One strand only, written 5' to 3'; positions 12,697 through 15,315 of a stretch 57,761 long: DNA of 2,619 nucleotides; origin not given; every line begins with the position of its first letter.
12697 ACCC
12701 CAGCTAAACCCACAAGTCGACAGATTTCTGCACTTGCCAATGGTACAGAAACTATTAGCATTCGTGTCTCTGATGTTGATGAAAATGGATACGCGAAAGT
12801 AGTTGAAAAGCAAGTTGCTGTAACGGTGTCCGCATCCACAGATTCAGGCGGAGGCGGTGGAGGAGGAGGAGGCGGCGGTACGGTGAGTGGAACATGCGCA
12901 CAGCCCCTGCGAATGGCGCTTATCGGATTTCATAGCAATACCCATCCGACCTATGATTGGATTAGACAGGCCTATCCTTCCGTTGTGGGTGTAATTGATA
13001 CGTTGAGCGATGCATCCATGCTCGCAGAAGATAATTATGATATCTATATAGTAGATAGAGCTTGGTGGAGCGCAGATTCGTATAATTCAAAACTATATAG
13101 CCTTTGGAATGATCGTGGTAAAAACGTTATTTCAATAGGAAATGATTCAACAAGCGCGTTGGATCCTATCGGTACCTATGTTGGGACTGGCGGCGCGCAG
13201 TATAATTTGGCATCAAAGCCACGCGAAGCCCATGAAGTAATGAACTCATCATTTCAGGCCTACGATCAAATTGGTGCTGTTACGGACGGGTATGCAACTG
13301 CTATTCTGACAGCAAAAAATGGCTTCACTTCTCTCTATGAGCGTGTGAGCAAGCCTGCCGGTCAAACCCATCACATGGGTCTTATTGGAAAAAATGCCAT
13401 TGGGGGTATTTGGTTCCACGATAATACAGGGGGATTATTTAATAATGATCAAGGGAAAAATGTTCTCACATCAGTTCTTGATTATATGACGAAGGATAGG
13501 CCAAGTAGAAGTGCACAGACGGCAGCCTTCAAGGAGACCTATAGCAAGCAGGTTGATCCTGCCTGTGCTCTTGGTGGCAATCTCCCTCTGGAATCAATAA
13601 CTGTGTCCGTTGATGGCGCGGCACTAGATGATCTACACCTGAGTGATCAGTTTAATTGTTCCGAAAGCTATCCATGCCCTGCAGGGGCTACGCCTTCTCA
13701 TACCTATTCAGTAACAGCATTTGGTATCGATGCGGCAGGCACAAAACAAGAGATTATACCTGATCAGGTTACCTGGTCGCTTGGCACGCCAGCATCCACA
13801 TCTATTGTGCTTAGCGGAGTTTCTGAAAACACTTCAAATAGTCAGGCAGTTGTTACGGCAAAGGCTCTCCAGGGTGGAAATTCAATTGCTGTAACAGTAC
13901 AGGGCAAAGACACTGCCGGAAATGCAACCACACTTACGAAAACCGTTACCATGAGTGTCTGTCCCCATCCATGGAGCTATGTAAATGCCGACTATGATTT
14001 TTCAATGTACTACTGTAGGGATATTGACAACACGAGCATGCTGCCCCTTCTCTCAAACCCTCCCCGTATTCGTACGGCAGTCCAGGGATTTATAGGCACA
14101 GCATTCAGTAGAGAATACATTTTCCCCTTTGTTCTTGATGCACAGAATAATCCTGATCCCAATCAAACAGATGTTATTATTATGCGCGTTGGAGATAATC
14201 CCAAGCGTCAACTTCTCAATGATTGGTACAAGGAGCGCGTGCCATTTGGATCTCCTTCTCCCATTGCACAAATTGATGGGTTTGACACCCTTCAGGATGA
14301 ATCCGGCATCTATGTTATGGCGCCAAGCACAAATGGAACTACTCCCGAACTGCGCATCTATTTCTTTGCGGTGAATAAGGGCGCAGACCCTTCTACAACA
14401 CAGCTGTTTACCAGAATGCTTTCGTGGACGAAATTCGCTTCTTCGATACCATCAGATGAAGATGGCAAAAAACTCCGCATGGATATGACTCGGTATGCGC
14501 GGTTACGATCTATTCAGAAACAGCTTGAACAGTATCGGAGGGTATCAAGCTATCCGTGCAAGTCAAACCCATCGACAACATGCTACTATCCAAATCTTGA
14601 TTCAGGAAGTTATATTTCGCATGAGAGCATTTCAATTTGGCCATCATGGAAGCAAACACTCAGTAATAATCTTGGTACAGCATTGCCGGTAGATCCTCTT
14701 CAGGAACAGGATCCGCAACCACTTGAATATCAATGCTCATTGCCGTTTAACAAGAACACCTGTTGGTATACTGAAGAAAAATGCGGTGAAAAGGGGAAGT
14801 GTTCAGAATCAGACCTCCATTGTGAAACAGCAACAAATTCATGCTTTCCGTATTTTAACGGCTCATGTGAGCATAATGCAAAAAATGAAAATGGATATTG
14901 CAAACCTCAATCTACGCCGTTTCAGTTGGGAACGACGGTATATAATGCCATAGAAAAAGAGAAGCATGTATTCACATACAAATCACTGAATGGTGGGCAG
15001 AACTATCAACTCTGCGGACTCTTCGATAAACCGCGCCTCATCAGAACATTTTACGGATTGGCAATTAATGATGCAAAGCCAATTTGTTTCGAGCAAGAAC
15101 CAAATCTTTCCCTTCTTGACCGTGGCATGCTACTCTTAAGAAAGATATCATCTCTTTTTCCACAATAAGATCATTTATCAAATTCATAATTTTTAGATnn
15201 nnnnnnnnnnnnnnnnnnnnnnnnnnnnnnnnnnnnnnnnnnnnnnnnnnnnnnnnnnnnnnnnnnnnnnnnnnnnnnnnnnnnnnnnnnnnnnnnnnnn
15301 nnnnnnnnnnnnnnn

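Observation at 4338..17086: Candidate cell-surface attachment locus: a pilin-like/Ig protein, a 3,070-aa Cys-rich mosaic protein and two TSP3 Ca-binding membrane proteins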

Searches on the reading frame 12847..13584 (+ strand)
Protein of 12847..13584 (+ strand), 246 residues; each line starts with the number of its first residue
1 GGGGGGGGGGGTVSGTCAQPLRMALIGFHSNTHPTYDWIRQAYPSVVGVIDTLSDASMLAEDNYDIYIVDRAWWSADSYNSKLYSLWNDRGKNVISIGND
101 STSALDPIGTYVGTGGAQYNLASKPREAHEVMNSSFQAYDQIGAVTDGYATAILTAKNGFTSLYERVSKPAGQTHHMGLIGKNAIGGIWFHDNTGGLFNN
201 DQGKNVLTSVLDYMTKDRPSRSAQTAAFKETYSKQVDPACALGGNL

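Call 89: search_solved_structures(query=window:12847-13584:+, max_evalue=10, show_alignments=1)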
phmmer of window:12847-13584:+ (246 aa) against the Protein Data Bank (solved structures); distinct sequences matched with E-value up to 10: 2.
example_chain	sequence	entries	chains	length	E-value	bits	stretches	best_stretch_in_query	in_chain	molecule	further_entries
6c0d_A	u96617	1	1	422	0.0046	19.9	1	9-128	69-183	Amidase, hydantoinase/carbamoylase family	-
7ke5_A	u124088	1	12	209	0.3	13.9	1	1-93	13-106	Epstein-Barr nuclear antigen 1,Ferritin heavy chain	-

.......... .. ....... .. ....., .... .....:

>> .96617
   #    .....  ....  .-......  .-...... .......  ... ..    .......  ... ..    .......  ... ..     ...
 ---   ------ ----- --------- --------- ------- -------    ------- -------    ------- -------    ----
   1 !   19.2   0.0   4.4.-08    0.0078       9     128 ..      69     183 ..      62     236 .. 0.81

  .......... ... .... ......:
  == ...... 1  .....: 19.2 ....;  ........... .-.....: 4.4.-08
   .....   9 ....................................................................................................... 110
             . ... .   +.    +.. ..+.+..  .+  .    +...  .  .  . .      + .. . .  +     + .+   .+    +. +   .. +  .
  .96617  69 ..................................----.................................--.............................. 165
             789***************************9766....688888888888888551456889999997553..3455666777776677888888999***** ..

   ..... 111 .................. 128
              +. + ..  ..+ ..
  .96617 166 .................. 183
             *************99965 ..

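Call 90: search_protein_families(library=pfam, proteins=[window:12847-13584:+], max_evalue=5)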
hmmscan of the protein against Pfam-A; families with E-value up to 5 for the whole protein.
window:12847-13584:+ (246 aa): 0 families

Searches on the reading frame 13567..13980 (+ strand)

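Call 90: search_protein_families(library=pfam, proteins=[window:13567-13980:+], max_evalue=5)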
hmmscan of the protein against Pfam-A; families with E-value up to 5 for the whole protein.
window:13567-13980:+ (138 aa): 3 families
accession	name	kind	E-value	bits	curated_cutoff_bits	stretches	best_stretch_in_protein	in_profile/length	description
PF13750.12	Big_3_3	-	0.023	14.8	27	1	100-126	117-143/157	Bacterial Ig-like domain (group 3)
PF23603.1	Ubiquitin_TPR1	-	0.056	13.6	27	1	98-126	36-64/69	Telomere repeat-binding protein 1-like, ubiquitin-like domain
PF11874.13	DUF3394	-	0.15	12.1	28.2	1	87-129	57-97/181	Domain of unknown function (DUF3394)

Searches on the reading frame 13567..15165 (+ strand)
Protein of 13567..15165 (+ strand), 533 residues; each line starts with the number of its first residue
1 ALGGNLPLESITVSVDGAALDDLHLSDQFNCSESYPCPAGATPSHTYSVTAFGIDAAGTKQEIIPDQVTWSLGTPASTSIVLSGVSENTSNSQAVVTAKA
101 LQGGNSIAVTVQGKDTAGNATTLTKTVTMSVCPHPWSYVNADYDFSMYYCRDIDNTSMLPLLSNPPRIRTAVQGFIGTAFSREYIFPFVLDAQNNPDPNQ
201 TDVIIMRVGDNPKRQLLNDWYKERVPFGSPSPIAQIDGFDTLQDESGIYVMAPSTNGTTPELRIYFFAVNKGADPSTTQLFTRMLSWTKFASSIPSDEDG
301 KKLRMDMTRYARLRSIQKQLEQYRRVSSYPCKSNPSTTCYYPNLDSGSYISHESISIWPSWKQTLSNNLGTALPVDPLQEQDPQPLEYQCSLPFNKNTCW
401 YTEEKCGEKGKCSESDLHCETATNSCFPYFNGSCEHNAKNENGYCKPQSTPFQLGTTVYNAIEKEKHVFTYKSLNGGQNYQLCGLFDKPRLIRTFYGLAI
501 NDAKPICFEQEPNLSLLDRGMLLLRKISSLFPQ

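Call 37: find_homologous_proteins(query=window:13567-15165:+, max_evalue=0.001)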
Query window:13567-15165:+ (533 aa): 1 proteins with E <= 0.001 among 5600 candidates.
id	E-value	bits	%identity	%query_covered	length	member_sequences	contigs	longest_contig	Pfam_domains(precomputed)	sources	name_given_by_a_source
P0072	1.9e-201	688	57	94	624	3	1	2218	-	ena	-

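Call 44: find_homologous_proteins(query=A3, max_evalue=0.00001)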
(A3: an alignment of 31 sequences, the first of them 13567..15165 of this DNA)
Query A3 (31 sequences) (533 aa, profile of the alignment): 1 proteins with E <= 0.00001 among 7206 candidates.
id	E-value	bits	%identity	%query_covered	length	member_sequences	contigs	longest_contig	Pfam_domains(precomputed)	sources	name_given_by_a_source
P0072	4.2e-119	417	57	94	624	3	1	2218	-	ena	-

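Call 48: search_solved_structures(query=A3, max_evalue=1, show_alignments=2)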
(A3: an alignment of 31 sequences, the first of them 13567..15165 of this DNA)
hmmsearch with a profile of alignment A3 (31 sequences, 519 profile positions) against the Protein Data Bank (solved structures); distinct sequences matched with E-value up to 1: 0.

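Call 49: search_protein_families(library=pfam, alignment_id=A3, max_evalue=1)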
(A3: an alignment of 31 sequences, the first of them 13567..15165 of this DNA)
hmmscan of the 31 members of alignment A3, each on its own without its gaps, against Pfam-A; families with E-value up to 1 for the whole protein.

A. member 1, window:13567-15165:+ (533 aa): 0 families

B. families by the number of members that match (of 31 scanned): 13 families
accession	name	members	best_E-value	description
PF01666.22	DX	5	0.04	DX module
PF07127.16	Nodulin_late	3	0.02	Late nodulin domain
PF15270.11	ACI44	2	0.11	Metallo-carboxypeptidase inhibitor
PF04706.18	Dickkopf_N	2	0.41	Dickkopf N-terminal cysteine-rich region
PF24325.1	DUF7495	1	0.0056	Domain of unknown function (DUF7495)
PF19232.4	DUF5885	1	0.0081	Family of unknown function (DUF5885)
PF24976.1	Lipocalin_10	1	0.14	Lipocalin domain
PF23416.1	DUF7107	1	0.16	Domain of unknown function (DUF7107)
PF01831.24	Peptidase_C16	1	0.21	Peptidase C16 family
PF21858.2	DUF6914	1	0.22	Family of unknown function (DUF6914)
PF00095.26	WAP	1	0.23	WAP-type (Whey Acidic Protein) 'four-disulfide core'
PF25491.1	CCHC_BCL-11A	1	0.51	BCL-11A-like CCHC zinc finger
PF14625.12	Lustrin_cystein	1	0.79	Lustrin, cysteine-rich repeated domain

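Call 62: search_protein_representatives(alignment_id=A4)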
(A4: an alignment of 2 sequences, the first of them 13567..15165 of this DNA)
Query: 2 sequences, 657 profile positions. Proteins with E-value up to 0.001 (for the whole library): 1052; up to 1e-10: 752; up to 1e-30: 8. The best 150 are listed.
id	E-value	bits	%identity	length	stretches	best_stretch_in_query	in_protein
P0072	0.0e+00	1372.1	-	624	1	1-627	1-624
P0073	0.0e+00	1340.5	-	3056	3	7-657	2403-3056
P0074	3.2e-53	197.4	-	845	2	137-525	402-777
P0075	2.4e-39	151.5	-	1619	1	156-525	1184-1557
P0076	3.3e-39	151.1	-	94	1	563-655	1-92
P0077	6.9e-36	140.1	-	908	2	131-525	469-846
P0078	2.8e-34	134.8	-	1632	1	252-529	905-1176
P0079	7.6e-31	123.4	-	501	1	318-527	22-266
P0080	2.8e-30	121.6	-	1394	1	239-547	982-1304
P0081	4.5e-30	120.9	-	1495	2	325-537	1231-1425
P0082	8.5e-30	120.0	-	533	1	213-524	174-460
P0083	1.3e-29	119.4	-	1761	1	215-528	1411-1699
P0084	2.2e-29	118.6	-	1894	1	226-503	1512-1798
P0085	3.8e-29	117.8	-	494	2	308-505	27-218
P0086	1.4e-28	116.0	-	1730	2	266-545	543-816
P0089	3.6e-27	111.3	-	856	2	299-505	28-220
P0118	7.1e-24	100.4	-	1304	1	325-526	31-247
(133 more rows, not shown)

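Call 97: find_encoding_contigs(protein=P0089, flank=10000, max_places=2)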
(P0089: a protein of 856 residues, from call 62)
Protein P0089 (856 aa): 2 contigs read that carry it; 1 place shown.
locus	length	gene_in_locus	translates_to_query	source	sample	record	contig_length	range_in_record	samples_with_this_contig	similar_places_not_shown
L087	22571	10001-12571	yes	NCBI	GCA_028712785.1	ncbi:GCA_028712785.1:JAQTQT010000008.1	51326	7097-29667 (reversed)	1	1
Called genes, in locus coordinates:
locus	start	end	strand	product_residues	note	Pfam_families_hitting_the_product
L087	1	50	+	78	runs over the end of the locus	-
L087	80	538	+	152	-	PF09424:YqeY, PF02637:GatB_Yqey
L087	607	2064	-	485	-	PF13328:HD_4, PF01966:HD, PF04607:RelA_SpoT, PF02824:TGS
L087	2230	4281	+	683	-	PF18895:T4SS_pilin (weak), PF13205:Big_5 (weak)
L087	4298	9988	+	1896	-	PF18895:T4SS_pilin, PF01833:TIG (faint), PF13205:Big_5 (faint), PF00041:fn3 (faint)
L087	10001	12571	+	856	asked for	PF17963:Big_9 (weak), PF05345:He_PIG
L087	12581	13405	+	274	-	PF18884:TSP3_bac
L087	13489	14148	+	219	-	PF18884:TSP3_bac (weak)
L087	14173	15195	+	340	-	PF18884:TSP3_bac (faint)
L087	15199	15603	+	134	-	PF02130:YbeY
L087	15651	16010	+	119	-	PF01219:DAGK_prokar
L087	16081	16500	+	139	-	-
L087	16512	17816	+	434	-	PF25788:Ig_Rha78A_N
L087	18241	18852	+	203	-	PF07963:N_methyl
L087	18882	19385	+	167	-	PF07963:N_methyl (weak)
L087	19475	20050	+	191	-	PF07963:N_methyl (weak), PF27121:PpdB (weak)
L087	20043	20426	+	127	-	-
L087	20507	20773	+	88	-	-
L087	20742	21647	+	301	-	-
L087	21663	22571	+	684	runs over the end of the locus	PF22745:Nlig-Ia, PF01653:DNA_ligase_aden, PF03120:OB_DNA_ligase, PF03119:DNA_ligase_ZBD, PF14520:HHH_5 (faint), PF12826:HHH_2, PF00533:BRCT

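Call 98: find_encoding_contigs(protein=P0118, flank=10000, max_places=2)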
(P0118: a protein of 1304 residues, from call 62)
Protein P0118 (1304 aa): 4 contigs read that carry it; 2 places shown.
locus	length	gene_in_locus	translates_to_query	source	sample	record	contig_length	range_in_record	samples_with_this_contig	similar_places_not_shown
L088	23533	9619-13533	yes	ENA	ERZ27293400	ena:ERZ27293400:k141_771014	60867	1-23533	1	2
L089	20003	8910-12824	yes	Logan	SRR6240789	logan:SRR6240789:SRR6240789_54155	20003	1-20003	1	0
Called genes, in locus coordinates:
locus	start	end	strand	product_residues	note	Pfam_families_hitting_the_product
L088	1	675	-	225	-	?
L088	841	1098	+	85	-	PF01165:Ribosomal_S21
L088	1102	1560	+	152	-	PF09424:YqeY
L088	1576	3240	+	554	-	PF04956:TrbC (weak), PF18895:T4SS_pilin, PF13205:Big_5 (weak)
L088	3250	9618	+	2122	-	-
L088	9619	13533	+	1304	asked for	PF00041:fn3 (faint), PF07588:DUF1554 (faint)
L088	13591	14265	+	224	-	-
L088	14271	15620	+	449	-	-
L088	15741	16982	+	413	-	PF11104:PilM_2 (faint), PF02491:SHS2_FTSA, PF06723:MreB_Mbl (weak), PF14450:FtsA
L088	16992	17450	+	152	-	PF10648:Gmad2 (weak)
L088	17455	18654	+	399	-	PF00091:Tubulin, PF12327:FtsZ_C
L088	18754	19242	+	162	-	PF22811:Zn_ribbon_NrdR, PF03477:ATP-cone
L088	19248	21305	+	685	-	PF03477:ATP-cone, PF13597:NRDD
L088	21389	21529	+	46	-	PF13597:NRDD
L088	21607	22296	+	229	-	PF13353:Fer4_12, PF04055:Radical_SAM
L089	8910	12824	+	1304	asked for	PF00041:fn3 (faint), PF07588:DUF1554 (faint)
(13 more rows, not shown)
